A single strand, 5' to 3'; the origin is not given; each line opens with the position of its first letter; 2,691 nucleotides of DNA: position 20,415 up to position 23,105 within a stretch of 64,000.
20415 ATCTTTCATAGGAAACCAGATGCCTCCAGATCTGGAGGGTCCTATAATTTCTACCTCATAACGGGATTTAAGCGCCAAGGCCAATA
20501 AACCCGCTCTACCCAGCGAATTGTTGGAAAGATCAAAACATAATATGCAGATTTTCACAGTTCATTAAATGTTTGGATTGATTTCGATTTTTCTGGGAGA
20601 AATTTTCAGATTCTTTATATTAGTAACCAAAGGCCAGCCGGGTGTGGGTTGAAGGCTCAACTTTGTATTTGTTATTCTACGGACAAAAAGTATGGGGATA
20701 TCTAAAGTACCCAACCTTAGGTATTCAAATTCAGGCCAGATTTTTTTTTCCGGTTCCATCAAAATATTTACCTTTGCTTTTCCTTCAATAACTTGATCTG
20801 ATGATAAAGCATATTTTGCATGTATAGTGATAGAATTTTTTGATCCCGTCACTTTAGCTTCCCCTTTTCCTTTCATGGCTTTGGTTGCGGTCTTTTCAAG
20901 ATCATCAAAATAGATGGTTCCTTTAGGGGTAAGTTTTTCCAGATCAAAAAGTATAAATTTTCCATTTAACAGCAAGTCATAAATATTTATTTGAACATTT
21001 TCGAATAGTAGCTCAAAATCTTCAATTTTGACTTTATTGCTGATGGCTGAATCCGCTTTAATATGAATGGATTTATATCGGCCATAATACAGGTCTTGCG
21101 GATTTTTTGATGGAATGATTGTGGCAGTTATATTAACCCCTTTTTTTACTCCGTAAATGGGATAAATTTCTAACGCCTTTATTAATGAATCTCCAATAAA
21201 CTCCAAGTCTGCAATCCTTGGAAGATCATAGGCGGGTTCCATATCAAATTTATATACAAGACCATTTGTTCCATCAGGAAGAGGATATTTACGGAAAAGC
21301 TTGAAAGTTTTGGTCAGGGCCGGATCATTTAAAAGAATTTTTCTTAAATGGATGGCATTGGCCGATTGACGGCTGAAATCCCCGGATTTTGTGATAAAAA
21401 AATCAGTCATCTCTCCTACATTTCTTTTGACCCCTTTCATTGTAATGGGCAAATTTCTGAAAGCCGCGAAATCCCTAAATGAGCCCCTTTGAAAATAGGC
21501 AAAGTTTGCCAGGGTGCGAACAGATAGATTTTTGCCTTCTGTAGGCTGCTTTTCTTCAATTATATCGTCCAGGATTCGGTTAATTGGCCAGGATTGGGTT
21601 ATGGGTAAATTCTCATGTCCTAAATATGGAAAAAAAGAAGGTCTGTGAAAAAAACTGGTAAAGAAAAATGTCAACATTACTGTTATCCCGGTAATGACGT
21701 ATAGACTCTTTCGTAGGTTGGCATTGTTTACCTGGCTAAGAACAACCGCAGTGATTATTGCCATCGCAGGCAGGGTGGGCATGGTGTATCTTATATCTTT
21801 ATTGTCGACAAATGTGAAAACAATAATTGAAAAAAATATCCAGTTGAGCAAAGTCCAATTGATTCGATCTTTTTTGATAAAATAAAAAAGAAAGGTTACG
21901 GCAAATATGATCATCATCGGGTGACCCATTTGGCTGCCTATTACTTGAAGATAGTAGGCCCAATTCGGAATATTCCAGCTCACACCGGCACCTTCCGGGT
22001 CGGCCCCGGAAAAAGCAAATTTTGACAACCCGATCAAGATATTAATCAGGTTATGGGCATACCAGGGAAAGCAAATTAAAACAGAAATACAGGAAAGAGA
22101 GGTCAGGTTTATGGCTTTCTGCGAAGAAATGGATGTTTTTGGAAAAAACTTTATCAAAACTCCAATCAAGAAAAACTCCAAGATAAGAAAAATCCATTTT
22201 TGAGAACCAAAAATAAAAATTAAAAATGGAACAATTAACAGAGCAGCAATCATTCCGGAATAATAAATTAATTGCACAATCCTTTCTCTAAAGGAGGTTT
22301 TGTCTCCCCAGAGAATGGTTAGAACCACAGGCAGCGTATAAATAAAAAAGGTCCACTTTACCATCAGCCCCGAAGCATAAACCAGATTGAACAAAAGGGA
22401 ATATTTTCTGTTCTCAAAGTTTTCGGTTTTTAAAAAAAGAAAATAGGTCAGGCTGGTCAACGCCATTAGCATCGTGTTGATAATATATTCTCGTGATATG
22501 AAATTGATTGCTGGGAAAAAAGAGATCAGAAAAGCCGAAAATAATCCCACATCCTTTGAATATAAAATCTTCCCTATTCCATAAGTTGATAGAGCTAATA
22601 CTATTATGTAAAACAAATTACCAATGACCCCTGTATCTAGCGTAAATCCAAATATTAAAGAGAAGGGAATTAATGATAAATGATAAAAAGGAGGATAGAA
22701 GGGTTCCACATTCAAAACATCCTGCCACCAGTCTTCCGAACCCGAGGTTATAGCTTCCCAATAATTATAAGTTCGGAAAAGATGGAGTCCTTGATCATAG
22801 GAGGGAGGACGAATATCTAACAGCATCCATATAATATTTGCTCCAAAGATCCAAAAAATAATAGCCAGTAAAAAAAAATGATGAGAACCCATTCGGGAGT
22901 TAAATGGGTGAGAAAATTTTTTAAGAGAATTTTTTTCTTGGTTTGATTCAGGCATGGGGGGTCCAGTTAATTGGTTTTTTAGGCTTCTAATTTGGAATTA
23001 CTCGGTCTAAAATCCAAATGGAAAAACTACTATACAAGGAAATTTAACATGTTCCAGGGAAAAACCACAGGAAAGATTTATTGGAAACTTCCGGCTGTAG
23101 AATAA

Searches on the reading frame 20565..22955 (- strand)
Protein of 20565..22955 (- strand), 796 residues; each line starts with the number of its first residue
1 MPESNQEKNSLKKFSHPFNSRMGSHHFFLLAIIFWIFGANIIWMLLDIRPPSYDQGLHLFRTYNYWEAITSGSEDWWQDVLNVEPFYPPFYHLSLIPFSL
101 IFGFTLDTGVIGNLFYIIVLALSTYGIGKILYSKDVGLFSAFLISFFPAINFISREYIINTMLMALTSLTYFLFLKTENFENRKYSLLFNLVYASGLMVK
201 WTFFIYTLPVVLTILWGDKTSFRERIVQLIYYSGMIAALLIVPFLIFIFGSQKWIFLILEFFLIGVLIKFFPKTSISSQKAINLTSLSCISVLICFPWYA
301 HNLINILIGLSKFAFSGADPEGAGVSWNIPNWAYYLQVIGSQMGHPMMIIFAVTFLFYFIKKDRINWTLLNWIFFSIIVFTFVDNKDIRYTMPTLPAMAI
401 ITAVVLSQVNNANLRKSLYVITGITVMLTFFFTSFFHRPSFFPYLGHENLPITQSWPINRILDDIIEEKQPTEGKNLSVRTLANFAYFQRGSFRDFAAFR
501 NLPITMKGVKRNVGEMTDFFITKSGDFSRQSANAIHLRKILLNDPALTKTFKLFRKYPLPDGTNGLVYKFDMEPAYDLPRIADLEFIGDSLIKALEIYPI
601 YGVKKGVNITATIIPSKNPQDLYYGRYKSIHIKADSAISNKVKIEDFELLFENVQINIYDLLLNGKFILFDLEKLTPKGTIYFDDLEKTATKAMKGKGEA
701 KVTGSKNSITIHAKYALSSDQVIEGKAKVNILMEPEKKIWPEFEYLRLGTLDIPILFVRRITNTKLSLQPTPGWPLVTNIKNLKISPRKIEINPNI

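Call 47: search_protein_families(library=pfam, proteins=[window:20565-22955:-], max_evalue=0.0001)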
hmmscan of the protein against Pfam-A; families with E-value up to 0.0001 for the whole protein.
window:20565-22955:- (796 aa): 1 family
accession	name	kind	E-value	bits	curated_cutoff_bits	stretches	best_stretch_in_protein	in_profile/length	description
PF13231.12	PMT_2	-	5.1e-11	43.5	26.1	1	88-246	3-159/160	Dolichyl-phosphate-mannose-protein mannosyltransferase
